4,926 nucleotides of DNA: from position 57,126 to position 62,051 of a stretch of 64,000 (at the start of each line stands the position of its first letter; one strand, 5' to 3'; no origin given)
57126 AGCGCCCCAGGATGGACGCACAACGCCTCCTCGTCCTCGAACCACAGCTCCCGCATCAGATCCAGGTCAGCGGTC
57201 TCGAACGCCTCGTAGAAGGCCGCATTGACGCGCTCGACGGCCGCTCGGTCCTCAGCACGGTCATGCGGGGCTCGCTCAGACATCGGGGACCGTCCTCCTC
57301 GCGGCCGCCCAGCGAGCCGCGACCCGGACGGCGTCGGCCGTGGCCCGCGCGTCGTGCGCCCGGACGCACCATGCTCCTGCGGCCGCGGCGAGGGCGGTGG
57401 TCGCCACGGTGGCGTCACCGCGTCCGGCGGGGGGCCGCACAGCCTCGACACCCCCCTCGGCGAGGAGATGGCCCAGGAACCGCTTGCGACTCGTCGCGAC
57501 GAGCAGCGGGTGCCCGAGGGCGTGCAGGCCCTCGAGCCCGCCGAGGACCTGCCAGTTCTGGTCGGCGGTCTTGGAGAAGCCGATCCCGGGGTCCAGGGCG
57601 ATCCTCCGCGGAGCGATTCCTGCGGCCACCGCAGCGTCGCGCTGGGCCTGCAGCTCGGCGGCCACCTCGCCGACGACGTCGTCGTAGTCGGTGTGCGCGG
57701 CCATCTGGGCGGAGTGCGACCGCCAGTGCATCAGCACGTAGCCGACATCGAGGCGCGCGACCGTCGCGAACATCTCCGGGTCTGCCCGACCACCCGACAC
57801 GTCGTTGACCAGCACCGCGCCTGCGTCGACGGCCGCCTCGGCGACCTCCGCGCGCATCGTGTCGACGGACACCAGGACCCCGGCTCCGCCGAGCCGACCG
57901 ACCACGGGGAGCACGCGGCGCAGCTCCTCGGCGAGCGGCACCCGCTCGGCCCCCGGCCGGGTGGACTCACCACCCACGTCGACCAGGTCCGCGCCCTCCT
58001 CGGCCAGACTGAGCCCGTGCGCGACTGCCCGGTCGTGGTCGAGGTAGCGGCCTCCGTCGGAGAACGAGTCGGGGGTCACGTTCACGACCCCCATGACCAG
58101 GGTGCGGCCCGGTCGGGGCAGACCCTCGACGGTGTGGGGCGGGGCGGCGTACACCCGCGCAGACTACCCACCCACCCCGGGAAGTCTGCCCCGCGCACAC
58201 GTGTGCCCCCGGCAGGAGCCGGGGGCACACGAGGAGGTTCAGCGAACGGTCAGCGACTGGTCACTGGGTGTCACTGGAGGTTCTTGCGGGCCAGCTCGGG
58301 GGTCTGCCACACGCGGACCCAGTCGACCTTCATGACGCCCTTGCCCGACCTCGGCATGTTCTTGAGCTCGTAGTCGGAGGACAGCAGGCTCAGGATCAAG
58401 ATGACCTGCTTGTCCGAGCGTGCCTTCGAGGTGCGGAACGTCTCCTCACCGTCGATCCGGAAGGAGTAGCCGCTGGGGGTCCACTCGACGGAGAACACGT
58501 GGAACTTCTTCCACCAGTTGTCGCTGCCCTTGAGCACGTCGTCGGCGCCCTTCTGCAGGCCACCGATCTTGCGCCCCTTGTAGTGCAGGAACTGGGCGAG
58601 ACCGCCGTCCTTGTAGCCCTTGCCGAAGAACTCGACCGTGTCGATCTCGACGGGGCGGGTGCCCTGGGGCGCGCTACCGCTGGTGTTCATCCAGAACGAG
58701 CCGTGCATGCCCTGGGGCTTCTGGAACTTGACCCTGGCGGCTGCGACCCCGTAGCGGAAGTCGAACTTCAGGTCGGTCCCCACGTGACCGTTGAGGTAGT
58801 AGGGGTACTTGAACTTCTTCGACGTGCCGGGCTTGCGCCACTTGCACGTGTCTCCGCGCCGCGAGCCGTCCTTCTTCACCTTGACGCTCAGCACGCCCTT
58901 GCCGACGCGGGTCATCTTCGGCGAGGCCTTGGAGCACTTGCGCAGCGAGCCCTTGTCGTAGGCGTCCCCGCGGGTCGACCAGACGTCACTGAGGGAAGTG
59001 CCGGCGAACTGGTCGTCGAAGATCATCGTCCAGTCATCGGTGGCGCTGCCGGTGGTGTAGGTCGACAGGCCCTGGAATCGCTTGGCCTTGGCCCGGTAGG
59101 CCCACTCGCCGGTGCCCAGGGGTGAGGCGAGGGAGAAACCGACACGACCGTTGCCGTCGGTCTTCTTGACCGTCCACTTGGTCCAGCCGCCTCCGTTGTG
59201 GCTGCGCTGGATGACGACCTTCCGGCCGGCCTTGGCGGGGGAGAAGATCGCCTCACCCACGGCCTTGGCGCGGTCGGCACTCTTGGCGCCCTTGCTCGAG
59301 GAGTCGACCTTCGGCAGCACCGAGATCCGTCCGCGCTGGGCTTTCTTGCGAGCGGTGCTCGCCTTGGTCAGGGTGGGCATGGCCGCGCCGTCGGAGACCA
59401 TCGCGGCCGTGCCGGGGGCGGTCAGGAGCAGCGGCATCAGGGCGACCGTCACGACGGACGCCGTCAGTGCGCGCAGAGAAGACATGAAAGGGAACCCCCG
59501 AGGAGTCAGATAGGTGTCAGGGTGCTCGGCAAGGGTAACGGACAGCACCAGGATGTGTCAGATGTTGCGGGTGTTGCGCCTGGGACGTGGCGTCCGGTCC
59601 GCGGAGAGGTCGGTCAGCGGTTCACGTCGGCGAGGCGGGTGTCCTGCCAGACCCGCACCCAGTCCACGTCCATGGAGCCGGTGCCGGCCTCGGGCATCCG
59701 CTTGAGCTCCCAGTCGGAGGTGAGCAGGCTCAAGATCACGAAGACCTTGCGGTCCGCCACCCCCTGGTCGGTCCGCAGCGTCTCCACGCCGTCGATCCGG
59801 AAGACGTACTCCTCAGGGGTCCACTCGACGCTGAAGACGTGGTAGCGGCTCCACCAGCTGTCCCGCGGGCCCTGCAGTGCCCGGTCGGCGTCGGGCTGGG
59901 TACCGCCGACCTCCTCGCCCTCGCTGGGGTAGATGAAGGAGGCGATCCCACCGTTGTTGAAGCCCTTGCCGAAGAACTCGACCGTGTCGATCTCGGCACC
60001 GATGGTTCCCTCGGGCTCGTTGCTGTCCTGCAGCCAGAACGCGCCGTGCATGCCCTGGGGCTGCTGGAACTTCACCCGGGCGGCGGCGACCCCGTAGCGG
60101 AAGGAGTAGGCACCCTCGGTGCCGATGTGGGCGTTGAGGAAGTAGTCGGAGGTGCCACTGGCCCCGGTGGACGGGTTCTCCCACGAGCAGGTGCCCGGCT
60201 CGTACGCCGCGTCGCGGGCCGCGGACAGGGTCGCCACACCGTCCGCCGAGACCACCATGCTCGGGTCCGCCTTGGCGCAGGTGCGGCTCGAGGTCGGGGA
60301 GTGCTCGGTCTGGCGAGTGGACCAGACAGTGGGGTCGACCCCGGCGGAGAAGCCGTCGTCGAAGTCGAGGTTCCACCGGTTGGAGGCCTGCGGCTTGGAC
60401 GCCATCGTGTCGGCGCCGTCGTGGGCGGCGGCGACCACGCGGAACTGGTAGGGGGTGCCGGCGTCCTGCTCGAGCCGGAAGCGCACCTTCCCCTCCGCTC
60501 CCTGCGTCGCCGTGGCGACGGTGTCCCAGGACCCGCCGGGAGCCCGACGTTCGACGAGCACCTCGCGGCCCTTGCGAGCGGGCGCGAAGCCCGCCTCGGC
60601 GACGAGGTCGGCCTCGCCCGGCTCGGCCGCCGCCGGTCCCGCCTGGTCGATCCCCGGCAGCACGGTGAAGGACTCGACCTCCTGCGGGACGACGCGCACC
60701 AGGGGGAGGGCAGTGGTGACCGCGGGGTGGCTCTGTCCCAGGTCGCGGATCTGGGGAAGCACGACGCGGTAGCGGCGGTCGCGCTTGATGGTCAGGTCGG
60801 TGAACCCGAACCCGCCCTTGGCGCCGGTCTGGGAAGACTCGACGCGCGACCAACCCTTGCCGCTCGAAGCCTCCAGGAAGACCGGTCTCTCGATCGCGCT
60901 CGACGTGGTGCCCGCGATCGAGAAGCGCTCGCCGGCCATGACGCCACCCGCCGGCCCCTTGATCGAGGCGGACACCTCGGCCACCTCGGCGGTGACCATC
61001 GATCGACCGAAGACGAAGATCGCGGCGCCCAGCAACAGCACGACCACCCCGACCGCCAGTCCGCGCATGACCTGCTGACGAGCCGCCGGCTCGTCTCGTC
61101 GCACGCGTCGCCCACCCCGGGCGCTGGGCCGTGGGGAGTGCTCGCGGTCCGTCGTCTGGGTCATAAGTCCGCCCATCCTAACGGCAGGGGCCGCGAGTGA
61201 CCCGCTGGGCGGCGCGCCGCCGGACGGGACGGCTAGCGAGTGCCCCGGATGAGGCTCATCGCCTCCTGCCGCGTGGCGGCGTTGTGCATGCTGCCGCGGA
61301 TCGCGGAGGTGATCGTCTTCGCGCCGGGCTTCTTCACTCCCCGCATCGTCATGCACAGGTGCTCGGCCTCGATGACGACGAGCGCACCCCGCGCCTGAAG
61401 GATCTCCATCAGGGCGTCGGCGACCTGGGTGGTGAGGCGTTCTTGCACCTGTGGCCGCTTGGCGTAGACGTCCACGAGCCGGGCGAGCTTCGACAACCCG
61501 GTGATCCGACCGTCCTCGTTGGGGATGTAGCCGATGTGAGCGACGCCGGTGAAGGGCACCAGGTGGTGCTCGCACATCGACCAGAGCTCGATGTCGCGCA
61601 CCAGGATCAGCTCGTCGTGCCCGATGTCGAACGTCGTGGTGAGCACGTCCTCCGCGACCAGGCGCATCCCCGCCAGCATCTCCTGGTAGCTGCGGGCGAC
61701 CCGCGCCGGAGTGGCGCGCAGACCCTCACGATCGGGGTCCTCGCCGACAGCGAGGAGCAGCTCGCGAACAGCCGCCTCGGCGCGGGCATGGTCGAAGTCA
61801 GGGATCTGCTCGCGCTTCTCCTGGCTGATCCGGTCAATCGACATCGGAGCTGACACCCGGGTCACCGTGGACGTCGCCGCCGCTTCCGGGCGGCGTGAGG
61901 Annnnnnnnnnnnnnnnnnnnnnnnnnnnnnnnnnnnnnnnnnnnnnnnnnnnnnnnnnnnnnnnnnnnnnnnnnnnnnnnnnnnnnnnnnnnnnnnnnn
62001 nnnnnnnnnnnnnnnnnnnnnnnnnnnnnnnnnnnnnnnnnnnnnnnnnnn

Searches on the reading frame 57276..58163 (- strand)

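Call 70: search_protein_families(library=pfam, proteins=[window:57276-58163:-], max_evalue=0.001)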
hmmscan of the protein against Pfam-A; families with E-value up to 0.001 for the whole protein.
window:57276-58163:- (295 aa): 1 family
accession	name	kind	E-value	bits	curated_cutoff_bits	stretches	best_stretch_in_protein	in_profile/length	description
PF00809.28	Pterin_bind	-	4.7e-81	272.5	25.5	1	24-270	1-244/244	Pterin binding enzyme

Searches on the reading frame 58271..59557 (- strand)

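Call 70: search_protein_families(library=pfam, proteins=[window:58271-59557:-], max_evalue=0.001)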
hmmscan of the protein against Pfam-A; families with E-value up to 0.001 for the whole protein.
window:58271-59557:- (428 aa): 1 family
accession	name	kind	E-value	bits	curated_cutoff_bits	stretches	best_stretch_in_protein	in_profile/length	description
PF00722.28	Glyco_hydro_16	-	2.5e-15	56.8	22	1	247-382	22-141/175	Glycosyl hydrolases family 16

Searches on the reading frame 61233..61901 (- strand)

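Call 70: search_protein_families(library=pfam, proteins=[window:61233-61901:-], max_evalue=0.001)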
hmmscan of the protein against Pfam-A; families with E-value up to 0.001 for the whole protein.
window:61233-61901:- (222 aa): 1 family
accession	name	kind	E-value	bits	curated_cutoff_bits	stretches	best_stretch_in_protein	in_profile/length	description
PF01227.27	GTP_cyclohydroI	-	2.7e-73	245.6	27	1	42-218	2-178/179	GTP cyclohydrolase I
